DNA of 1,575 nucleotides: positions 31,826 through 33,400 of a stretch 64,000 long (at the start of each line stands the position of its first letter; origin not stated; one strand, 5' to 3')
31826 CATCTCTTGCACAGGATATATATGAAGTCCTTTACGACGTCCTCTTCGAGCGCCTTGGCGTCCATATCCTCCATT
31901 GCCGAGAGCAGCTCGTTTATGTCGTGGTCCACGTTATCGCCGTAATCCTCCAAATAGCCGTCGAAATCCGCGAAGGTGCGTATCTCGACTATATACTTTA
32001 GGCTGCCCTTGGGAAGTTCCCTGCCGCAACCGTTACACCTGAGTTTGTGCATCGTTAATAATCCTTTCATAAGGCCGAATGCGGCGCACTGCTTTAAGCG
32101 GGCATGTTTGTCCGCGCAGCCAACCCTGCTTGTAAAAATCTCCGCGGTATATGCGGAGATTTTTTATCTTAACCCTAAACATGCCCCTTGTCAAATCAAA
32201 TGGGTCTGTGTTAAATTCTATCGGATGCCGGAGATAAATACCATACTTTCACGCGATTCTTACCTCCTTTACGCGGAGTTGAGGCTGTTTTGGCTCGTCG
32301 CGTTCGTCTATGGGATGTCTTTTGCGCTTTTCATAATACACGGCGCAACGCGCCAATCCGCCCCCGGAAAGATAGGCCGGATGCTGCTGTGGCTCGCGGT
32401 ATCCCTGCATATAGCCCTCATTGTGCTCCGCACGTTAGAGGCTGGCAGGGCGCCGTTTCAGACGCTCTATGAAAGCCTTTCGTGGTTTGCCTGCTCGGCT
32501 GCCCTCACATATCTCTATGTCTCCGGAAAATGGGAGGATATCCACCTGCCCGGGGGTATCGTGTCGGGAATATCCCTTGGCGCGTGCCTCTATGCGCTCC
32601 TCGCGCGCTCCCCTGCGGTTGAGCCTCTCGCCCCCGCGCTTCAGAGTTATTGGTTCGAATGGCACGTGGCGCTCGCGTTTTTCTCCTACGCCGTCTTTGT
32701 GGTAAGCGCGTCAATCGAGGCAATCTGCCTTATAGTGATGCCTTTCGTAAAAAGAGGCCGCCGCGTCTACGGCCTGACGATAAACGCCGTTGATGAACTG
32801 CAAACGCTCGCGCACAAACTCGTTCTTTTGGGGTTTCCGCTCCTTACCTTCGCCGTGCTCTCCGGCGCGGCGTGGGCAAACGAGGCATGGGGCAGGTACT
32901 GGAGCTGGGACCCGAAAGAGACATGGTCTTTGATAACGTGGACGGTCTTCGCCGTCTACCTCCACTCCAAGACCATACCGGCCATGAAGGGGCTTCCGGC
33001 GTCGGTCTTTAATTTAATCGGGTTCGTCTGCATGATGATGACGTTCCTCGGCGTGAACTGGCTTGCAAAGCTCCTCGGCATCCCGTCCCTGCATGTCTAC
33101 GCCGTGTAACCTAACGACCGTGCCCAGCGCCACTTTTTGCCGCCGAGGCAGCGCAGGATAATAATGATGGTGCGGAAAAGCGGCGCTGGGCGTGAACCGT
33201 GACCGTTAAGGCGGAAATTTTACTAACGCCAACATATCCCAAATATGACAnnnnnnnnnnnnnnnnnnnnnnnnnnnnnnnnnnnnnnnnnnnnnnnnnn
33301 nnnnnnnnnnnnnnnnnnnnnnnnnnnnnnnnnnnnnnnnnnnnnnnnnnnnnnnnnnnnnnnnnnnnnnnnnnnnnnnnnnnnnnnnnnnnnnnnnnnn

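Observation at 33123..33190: Repeat family 2: ~68-nt stem-loop element between ccsA and resB, with a homolog embedded in the tetR 3' end / tolC 5' junction (26943-27011)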

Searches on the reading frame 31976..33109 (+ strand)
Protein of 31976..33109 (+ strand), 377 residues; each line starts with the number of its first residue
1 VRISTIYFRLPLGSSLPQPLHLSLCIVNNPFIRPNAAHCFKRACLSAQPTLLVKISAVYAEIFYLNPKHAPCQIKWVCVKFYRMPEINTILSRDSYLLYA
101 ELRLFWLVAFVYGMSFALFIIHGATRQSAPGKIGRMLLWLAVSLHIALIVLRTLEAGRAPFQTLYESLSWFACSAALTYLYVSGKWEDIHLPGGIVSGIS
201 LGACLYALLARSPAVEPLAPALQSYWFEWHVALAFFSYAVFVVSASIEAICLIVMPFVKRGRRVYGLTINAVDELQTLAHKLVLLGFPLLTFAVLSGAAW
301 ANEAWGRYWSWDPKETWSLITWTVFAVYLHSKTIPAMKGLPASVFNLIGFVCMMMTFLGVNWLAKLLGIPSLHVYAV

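Call 10: search_protein_families(library=pfam, proteins=[window:31976-33109:+])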
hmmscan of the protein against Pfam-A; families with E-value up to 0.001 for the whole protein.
window:31976-33109:+ (377 aa): 1 family
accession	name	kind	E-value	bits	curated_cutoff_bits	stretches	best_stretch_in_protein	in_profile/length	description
PF01578.25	Cytochrom_C_asm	-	1.9e-39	136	29.9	1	163-365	3-209/212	Cytochrome C assembly protein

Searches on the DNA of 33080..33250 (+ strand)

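Call 22: search_rna_families(source=window, start=33080, end=33250, threshold=evalue, max_evalue=10)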
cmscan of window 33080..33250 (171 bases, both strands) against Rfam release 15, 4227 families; matches with E-value up to 10: 10.
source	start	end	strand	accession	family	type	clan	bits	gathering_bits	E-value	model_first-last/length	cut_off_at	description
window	33119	33193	+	RF03451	mir-3188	Gene; miRNA;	-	26.6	93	0.01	1-86/86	no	mir-3188 microRNA precursor family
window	33102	33211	-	RF00992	mir-593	Gene; miRNA;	-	19.7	100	0.046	1-100/100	no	mir-593 microRNA precursor family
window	33105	33203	+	RF00685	mir-36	Gene; miRNA;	CL00088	18.8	48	0.066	1-103/103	no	mir-36 microRNA precursor family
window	33121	33192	+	RF03734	mir-4773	Gene; miRNA;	-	17.6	100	0.74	1-78/78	no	mir-4773 microRNA precursor family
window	33116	33199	+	RF04126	mir-9198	Gene; miRNA;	-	16.5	92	1.1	1-79/79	no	mir-9198 microRNA precursor family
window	33134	33189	+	RF04308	HCV_SL2531-SL2549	Cis-reg;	-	15.4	56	0.42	1-72/72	no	Hepatitis C virus stem-loop SL2531 and SL2549AU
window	33121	33192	+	RF03853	mir-2013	Gene; miRNA;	-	13.3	70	4.3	1-83/83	no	mir-2013 microRNA precursor family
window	33119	33195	+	RF03364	mir-427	Gene; miRNA;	-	13.1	70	6.4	1-69/69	no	mir-427 microRNA precursor family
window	33149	33224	+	RF01383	GRIK4_3p_UTR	Gene;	-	12.9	38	3.2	1-94/94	no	GRIK4 3 prime UTR element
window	33112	33203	-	RF04126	mir-9198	Gene; miRNA;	-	12.6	92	9.4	1-79/79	no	mir-9198 microRNA precursor family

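Call 80: search_dna_similar(query=window:33115-33200:+, collection=plasmids, mode=distant, max_evalue=1, max_rows=15)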
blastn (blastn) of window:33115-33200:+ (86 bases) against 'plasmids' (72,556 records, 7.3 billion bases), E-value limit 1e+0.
Records with a match: 3; places in all: 3; records where one place covers at least 80% of the query: 0.
Best place of each record, by identity: 90-95% 2; 80-90% 1.
By first word of the organism name: Serratia 1; Treponema 1; Streptomyces 1.
By predicted mobility (MOB-suite, as given by PLSDB): non-mobilizable 2; mobilizable 1.
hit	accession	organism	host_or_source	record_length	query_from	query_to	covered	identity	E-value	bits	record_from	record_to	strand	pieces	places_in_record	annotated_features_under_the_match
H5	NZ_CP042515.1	Serratia marcescens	Whole organism,Ensuite 7/8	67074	56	85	35%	90.3%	7e-1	40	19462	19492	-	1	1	thiK: thiamine kinase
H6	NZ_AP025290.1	Treponema saccharophilum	-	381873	19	47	34%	89.7%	7e-1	40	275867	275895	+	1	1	ABC transporter permease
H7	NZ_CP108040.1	Streptomyces sp. NBC_00299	-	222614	9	34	30%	92.3%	7e-1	39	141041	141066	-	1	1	DNRLRE domain-containing protein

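Call 81: build_rna_model(alignment_id=A6, structure=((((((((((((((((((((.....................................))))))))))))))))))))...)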
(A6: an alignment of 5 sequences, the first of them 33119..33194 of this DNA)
Model R1 built from alignment A6 (5 sequences, 80 columns); structure: as given.
model positions 76; base pairs 20; branch points 0; effective number of sequences 3.81; information 0.744 bits per position. Calibrated on 0.2 Mb of random sequence (short: E-values are rough).
structure used (alignment columns):
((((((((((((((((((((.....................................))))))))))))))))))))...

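Call 82: search_with_rna_model(model_id=R1, source=window, filters=off, max_evalue=10)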
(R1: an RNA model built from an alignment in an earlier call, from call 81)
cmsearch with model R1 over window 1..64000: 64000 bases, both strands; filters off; matches with E-value up to 10: 23.
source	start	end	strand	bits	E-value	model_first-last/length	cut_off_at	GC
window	33119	33194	+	81.2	2.6e-17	1-76/76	no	0.63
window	26940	27015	+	78.5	1.2e-16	1-76/76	no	0.7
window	33119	33194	-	37.2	1e-06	1-76/76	no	0.63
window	26940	27015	-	33.5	7.9e-06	1-76/76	no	0.7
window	30781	30838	-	12.5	0.87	1-76/76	no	0.5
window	40766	40784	-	12.5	0.88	1-76/76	no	0.79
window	11336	11362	-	12.3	1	1-76/76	no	0.74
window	11336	11362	+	12.2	1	1-76/76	no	0.74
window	35988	36028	+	11.4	1.6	1-76/76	no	0.76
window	3174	3213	+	11.4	1.6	1-76/76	no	0.65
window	20809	20844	-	10.7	2.3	1-76/76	no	0.5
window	22349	22398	-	10.1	3.3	1-76/76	no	0.56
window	40766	40784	+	9.9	3.7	1-76/76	no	0.79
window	25355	25381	+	9.6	4.4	1-76/76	no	0.78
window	45631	45657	-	9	6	1-76/76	no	0.7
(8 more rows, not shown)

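Call 83: search_with_rna_model(model_id=R1, sources=[L001, L005, L128, L129, L130, L132, L134, L135, L142, L133, L136, L137, L138, L139, L140, L141, L143, L144], max_evalue=10)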
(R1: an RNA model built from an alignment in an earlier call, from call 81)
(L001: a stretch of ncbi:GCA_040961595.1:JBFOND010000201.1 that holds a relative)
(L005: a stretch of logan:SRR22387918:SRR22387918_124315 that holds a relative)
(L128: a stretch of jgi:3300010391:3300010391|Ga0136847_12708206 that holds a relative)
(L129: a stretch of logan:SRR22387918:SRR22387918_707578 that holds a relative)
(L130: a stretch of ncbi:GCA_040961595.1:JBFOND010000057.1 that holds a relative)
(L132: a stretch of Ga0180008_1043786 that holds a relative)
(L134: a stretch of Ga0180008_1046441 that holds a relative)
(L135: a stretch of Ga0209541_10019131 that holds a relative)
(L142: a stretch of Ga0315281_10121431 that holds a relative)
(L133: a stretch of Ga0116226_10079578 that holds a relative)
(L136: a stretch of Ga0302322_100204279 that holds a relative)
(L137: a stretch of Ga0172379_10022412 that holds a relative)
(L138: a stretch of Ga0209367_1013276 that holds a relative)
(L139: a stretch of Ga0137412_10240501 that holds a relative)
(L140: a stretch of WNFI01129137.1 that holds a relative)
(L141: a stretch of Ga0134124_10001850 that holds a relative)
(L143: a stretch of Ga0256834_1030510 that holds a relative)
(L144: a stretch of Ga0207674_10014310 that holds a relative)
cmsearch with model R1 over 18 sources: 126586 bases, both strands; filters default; matches with E-value up to 10: 15.
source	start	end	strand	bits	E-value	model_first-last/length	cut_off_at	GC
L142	1178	1252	+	80.3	8.7e-17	1-76/76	no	0.59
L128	2175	2250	-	74.1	2.7e-15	1-76/76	no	0.54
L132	1188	1264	+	73.1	4.6e-15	1-76/76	no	0.47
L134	9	85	+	73.1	4.6e-15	1-76/76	no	0.47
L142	1178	1252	-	54.2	1.7e-10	1-76/76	no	0.59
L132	1188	1264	-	42.5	1.1e-07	1-76/76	no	0.47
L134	9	85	-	42.5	1.1e-07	1-76/76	no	0.47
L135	2472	2548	-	42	1.4e-07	1-76/76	no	0.55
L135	2472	2548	+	41.1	2.3e-07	1-76/76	no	0.55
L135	5034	5077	-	26.8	0.00061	1-76/76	no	0.52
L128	2175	2250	+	22.6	0.0065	1-76/76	no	0.54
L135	5034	5077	+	20.5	0.02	1-76/76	no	0.52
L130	19356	19385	+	12.3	2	1-76/76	no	0.77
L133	760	840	-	11.8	2.6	1-76/76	no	0.62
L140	855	926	-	11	4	1-76/76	no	0.65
